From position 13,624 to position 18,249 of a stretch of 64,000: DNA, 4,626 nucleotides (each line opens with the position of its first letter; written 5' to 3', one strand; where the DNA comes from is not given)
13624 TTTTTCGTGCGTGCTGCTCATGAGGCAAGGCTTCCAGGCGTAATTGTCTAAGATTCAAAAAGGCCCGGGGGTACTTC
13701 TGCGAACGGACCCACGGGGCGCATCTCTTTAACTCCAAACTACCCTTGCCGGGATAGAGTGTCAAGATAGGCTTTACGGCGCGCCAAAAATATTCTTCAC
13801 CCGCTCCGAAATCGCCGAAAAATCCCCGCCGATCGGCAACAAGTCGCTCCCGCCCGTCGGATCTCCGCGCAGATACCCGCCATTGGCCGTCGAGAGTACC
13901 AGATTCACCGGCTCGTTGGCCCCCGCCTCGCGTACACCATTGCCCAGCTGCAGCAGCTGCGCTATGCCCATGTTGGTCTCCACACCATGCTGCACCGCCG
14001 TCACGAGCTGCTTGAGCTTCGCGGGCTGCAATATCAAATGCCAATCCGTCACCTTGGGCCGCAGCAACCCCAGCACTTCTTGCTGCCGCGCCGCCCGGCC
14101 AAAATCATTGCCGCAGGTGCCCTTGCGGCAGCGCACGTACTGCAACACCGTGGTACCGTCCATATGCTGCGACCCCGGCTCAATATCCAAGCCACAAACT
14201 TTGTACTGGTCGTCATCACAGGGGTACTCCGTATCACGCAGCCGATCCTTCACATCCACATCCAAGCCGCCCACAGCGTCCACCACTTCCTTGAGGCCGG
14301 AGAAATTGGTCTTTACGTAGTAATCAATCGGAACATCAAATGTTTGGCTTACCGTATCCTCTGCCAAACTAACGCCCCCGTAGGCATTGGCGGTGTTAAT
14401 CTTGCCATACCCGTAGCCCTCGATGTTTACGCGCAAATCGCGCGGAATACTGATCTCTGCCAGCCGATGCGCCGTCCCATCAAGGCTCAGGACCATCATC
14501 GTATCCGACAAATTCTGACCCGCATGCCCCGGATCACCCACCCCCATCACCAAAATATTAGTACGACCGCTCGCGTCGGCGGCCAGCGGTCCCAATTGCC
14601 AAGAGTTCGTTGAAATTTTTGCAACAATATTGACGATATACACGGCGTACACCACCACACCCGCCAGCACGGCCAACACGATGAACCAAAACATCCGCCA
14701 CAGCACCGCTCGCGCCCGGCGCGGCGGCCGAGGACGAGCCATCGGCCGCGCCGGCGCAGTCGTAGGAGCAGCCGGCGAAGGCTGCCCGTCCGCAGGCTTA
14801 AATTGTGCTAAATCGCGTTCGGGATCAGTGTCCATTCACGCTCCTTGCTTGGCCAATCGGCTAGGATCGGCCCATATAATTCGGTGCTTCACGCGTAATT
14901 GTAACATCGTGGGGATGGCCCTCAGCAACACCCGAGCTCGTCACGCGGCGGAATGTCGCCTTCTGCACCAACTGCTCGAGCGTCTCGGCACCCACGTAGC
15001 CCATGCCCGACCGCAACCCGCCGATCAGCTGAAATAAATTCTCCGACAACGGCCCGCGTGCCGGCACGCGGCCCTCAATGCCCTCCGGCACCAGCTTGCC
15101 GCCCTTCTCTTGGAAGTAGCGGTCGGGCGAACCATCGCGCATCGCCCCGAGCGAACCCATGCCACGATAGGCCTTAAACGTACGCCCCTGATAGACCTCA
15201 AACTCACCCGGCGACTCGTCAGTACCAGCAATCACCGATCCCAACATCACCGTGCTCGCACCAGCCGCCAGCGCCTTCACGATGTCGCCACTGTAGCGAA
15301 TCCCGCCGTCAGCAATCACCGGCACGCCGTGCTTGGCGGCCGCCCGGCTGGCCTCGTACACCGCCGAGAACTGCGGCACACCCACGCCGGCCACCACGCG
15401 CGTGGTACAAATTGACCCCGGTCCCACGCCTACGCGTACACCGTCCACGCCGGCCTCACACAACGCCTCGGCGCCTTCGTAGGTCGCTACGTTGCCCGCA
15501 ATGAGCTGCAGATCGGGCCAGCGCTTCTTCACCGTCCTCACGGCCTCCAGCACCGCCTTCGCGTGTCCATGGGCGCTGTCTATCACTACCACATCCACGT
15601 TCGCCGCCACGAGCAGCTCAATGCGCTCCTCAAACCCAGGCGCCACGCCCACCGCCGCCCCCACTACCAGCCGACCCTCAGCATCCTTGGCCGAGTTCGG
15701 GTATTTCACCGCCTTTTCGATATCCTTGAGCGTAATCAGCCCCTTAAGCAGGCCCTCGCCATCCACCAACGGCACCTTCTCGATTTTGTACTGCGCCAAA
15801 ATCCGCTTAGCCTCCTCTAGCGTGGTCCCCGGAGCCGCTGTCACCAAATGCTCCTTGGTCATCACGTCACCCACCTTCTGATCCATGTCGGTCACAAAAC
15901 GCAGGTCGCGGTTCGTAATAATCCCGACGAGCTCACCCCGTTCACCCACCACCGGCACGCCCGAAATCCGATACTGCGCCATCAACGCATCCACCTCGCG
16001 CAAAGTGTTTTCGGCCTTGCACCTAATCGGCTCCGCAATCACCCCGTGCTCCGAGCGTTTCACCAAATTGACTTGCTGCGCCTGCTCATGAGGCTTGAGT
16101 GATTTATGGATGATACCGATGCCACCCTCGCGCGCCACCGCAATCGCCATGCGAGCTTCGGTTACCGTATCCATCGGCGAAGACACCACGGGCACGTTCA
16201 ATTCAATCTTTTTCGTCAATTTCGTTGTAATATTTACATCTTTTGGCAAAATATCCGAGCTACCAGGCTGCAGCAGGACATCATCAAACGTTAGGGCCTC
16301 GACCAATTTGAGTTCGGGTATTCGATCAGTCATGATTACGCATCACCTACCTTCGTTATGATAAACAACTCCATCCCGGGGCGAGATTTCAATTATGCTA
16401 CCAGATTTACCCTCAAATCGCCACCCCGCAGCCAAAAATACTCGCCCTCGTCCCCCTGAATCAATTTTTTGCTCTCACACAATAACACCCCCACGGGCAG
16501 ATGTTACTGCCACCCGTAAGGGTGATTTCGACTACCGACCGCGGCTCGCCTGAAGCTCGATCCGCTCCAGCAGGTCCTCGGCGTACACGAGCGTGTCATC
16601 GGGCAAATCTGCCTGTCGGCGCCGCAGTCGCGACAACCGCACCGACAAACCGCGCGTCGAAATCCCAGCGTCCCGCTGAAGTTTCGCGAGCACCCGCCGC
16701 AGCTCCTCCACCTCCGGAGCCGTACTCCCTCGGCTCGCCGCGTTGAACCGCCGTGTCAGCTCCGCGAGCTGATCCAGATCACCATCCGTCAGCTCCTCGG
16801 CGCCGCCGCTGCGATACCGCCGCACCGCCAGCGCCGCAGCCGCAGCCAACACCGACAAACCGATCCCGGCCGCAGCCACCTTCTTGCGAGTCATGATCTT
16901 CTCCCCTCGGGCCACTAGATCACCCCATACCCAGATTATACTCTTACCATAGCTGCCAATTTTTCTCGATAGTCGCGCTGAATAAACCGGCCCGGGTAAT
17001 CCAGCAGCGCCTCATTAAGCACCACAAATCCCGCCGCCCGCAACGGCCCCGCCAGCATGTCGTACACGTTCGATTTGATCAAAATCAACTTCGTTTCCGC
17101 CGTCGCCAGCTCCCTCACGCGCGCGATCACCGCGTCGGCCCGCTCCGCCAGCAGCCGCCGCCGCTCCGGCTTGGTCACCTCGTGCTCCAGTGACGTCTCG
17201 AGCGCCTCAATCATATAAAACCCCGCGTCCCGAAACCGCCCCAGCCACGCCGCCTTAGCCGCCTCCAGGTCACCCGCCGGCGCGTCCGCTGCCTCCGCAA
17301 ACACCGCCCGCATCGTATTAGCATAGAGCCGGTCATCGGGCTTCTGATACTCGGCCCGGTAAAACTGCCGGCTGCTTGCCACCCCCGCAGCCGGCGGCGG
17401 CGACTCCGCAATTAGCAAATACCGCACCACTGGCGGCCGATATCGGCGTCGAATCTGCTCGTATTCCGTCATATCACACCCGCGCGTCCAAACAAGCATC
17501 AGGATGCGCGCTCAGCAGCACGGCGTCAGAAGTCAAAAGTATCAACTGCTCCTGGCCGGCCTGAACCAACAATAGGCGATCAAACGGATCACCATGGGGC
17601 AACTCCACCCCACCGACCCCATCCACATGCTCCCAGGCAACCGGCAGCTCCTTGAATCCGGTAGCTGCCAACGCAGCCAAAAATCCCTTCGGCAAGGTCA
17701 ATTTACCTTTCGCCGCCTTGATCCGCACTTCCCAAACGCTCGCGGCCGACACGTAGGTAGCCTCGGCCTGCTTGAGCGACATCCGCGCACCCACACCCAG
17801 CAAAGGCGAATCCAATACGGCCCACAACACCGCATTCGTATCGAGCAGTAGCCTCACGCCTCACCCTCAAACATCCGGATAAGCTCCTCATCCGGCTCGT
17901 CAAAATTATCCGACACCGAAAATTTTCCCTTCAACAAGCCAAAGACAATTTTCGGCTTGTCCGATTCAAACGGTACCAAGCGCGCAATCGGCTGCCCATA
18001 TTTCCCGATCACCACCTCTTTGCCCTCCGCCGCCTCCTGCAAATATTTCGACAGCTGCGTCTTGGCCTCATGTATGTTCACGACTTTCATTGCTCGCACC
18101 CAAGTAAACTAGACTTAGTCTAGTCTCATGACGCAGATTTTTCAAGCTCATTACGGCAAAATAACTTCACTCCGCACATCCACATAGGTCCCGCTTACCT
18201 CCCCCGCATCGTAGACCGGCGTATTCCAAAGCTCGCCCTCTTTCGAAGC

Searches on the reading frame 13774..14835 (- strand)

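Call 89: search_protein_families(library=pfam, proteins=[window:13774-14835:-], max_evalue=0.001)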
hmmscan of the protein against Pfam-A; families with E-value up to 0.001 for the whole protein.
window:13774-14835:- (353 aa): 2 families
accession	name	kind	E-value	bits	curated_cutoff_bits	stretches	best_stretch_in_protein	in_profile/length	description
PF03816.19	LytR_cpsA_psr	-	6.7e-41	140.4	24.6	1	110-259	2-145/150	LytR_cpsA_psr family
PF23906.1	DUF7248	-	0.00091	19.6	27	0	41-77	9-45/58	Family of unknown function (DUF7248)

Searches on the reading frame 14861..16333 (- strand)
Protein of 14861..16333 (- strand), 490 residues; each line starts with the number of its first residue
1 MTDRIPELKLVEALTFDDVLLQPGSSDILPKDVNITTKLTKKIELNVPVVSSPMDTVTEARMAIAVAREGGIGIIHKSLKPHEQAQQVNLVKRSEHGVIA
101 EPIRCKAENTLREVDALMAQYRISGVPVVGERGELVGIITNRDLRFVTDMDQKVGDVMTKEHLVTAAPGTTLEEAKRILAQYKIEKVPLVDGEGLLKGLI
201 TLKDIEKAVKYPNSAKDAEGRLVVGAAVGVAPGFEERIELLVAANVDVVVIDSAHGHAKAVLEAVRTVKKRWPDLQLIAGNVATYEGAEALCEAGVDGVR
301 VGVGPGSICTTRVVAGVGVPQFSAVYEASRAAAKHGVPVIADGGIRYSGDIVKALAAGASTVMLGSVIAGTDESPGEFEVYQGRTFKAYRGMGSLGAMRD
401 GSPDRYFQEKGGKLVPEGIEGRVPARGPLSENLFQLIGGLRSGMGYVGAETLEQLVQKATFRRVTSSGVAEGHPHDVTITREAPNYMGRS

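Call 89: search_protein_families(library=pfam, proteins=[window:14861-16333:-], max_evalue=0.001)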
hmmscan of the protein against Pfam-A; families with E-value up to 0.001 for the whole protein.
window:14861-16333:- (490 aa): 5 families
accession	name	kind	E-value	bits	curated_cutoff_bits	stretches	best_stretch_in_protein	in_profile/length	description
PF00478.31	IMPDH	-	7.1e-160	532.1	25.6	1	13-475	1-345/345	IMP dehydrogenase / GMP reductase domain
PF00571.33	CBS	-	1.1e-23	83.7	24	2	154-209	1-55/57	CBS domain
PF03060.21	NMO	-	8.2e-13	48.9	28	2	226-375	94-232/331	Nitronate monooxygenase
PF01070.24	FMN_dh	-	9.1e-11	41.8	24.9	1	257-366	202-303/350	FMN-dependent dehydrogenase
PF00977.27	His_biosynth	-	4e-05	23.6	23.6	0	330-368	67-105/228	Histidine biosynthesis protein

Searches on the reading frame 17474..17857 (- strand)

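Call 26: search_protein_families(library=pfam, proteins=[window:17474-17857:-], max_evalue=0.01)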
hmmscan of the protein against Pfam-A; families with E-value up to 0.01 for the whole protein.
window:17474-17857:- (127 aa): 1 family
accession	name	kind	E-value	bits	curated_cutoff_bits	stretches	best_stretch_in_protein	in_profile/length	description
PF01850.27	PIN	-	2.6e-11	44.6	23.6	1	4-113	2-113/120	PIN domain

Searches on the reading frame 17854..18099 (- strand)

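Call 26: search_protein_families(library=pfam, proteins=[window:17854-18099:-], max_evalue=0.01)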
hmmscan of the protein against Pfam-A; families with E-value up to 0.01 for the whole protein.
window:17854-18099:- (81 aa): 1 family
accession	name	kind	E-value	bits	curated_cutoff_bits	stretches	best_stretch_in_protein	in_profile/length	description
PF02604.26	PhdYeFM_antitox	-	1.5e-09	37.9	29.8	1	4-45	1-43/74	Antitoxin Phd_YefM, type II toxin-antitoxin system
